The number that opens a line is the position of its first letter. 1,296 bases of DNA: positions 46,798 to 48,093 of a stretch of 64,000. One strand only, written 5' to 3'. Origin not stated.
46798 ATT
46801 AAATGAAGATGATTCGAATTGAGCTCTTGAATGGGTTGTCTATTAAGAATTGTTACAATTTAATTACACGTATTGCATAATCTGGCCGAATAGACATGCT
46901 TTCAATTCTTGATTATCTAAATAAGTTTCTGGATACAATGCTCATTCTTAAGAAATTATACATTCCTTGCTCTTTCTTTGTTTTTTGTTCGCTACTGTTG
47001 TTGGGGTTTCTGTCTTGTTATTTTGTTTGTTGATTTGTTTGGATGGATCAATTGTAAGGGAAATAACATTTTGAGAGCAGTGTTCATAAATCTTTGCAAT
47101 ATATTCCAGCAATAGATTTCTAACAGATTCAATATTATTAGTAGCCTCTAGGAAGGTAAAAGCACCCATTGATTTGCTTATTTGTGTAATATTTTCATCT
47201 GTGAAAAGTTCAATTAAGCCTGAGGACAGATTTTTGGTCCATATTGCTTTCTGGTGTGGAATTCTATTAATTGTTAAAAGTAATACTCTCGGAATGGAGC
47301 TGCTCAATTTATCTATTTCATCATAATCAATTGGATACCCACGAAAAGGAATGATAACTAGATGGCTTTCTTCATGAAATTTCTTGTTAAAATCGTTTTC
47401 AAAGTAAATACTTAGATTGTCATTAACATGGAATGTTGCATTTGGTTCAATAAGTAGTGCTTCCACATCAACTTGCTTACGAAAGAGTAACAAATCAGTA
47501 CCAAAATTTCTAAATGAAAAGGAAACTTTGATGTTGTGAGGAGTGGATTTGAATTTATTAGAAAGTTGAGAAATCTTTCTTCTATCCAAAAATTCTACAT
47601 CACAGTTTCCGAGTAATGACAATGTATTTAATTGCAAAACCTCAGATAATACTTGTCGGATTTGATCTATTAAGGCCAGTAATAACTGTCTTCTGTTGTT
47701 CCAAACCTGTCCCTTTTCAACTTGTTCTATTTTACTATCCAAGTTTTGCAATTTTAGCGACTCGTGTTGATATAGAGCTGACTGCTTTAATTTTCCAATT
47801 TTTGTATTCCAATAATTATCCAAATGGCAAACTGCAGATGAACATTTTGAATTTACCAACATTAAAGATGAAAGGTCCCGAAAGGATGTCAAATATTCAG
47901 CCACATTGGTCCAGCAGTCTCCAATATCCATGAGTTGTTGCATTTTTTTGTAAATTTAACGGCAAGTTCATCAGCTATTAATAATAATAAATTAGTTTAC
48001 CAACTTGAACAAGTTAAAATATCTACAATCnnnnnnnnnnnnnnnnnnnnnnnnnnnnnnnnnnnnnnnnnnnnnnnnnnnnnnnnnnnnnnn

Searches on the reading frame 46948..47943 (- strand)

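Call 30: search_protein_families(library=pfam, proteins=[P0008, P0010, P0011, P0016, P0022, P0043, P0114, P0127, P0033, P0056], max_evalue=0.00001)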
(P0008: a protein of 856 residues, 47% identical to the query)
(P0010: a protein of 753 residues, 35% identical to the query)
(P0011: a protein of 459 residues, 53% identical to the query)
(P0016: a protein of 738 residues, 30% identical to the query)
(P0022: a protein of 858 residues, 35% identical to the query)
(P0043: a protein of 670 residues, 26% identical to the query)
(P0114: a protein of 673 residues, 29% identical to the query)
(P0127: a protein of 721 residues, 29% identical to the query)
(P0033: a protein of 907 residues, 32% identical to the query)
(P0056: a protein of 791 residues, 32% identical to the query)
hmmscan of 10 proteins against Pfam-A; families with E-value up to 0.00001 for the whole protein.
P0008 (856 aa): 4 families
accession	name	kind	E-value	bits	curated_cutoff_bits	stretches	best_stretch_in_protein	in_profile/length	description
PF00069.31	Pkinase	-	5.4e-45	154.3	31.7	1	563-844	1-255/263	Protein kinase domain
PF00503.26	G-alpha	-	1.3e-37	130.2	48.8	1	4-410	19-328/333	G-protein alpha subunit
PF07714.23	PK_Tyr_Ser-Thr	-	2e-31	109.7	23.1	1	642-842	54-250/258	Protein tyrosine and serine/threonine kinase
PF00025.27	Arf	-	2e-06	27.9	22.3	0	215-293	37-108/174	ADP-ribosylation factor family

P0010 (753 aa): 3 families
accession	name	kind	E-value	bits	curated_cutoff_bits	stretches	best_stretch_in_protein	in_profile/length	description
PF00503.26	G-alpha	-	1.9e-47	162.5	48.8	1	7-336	23-304/333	G-protein alpha subunit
PF00069.31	Pkinase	-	3.4e-39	135.3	31.7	1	454-739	1-253/263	Protein kinase domain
PF07714.23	PK_Tyr_Ser-Thr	-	2.6e-29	102.8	23.1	1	562-739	76-250/258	Protein tyrosine and serine/threonine kinase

P0011 (459 aa): 1 family
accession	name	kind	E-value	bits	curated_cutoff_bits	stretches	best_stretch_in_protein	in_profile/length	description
PF00503.26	G-alpha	-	2.1e-16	60.4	48.8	2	83-264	8-159/333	G-protein alpha subunit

P0016 (738 aa): 3 families
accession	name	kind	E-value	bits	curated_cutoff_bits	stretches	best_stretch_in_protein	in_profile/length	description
PF00503.26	G-alpha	-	1.6e-192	639.3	48.8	2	15-393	4-333/333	G-protein alpha subunit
PF00025.27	Arf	-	6.3e-23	81.6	22.3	2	233-334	45-135/174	ADP-ribosylation factor family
PF08477.19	Roc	-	4.2e-09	37.1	27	0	211-324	16-119/119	Ras of Complex, Roc, domain of DAPkinase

P0022 (858 aa): 4 families
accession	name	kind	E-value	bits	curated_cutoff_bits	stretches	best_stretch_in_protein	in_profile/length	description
PF00069.31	Pkinase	-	3.4e-106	354.9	31.7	2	451-712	3-261/263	Protein kinase domain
PF07714.23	PK_Tyr_Ser-Thr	-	2.9e-65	220.6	23.1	2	473-710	28-256/258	Protein tyrosine and serine/threonine kinase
PF14531.12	Kinase-like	-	1.9e-09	37.7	25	0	101-195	153-253/289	Kinase-like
PF17667.7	Pkinase_fungal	-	8.1e-08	31.8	24.1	0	95-168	288-368/387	Fungal protein kinase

P0043 (670 aa): 5 families
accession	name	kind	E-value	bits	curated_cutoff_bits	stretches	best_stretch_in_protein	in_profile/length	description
PF00503.26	G-alpha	-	7.9e-186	617.3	48.8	2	325-655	2-331/333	G-protein alpha subunit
PF00025.27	Arf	-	5.5e-32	111.1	22.3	2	493-592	41-130/174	ADP-ribosylation factor family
PF08477.19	Roc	-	5.5e-09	36.7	27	0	506-549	52-94/119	Ras of Complex, Roc, domain of DAPkinase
PF00009.33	GTP_EFTU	-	7.1e-08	32.7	26.5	0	497-631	56-158/188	Elongation factor Tu GTP binding domain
PF00071.28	Ras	-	6.4e-07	29.5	21.6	0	508-595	46-123/162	Ras family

P0114 (673 aa): 3 families
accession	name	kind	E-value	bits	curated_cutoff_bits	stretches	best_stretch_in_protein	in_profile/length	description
PF00503.26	G-alpha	-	1.2e-160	534.6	48.8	2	352-662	22-332/333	G-protein alpha subunit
PF00025.27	Arf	-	6.3e-25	88.1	22.3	1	485-592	34-130/174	ADP-ribosylation factor family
PF08477.19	Roc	-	4.7e-10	40.2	27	0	190-268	54-119/119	Ras of Complex, Roc, domain of DAPkinase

P0127 (721 aa): 2 families
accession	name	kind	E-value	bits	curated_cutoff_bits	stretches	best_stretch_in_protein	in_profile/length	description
PF00503.26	G-alpha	-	9.2e-144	479.1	48.8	2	50-354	9-308/333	G-protein alpha subunit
PF00025.27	Arf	-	4.7e-10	39.7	22.3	0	215-310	45-129/174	ADP-ribosylation factor family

P0033 (907 aa): 7 families
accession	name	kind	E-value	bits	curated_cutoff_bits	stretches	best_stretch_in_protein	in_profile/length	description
PF00069.31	Pkinase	-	5.9e-137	455.7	31.7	3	365-629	9-262/263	Protein kinase domain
PF07714.23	PK_Tyr_Ser-Thr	-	1.7e-88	296.8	23.1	3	364-626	8-256/258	Protein tyrosine and serine/threonine kinase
PF06293.20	Kdo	-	9.3e-13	48.5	21.3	0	120-166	118-164/207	Lipopolysaccharide kinase (Kdo/WaaP) family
PF14531.12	Kinase-like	-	2.6e-12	47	25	0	136-265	161-289/289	Kinase-like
PF17667.7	Pkinase_fungal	-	1.5e-11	44.2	24.1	1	473-539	299-366/387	Fungal protein kinase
PF03109.22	ABC1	-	3.1e-06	26.9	22.9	0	470-526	177-228/244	ABC1 atypical kinase-like domain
PF01636.29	APH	-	4.3e-06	27.1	23.2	0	478-509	167-199/239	Phosphotransferase enzyme family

P0056 (791 aa): 3 families
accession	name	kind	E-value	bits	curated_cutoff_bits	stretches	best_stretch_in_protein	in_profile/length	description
PF00069.31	Pkinase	-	4.1e-63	213.7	31.7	2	506-760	1-260/263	Protein kinase domain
PF07714.23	PK_Tyr_Ser-Thr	-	1.1e-44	153.2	23.1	2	508-761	3-258/258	Protein tyrosine and serine/threonine kinase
PF03109.22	ABC1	-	1.2e-06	28.3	22.9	1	578-663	142-221/244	ABC1 atypical kinase-like domain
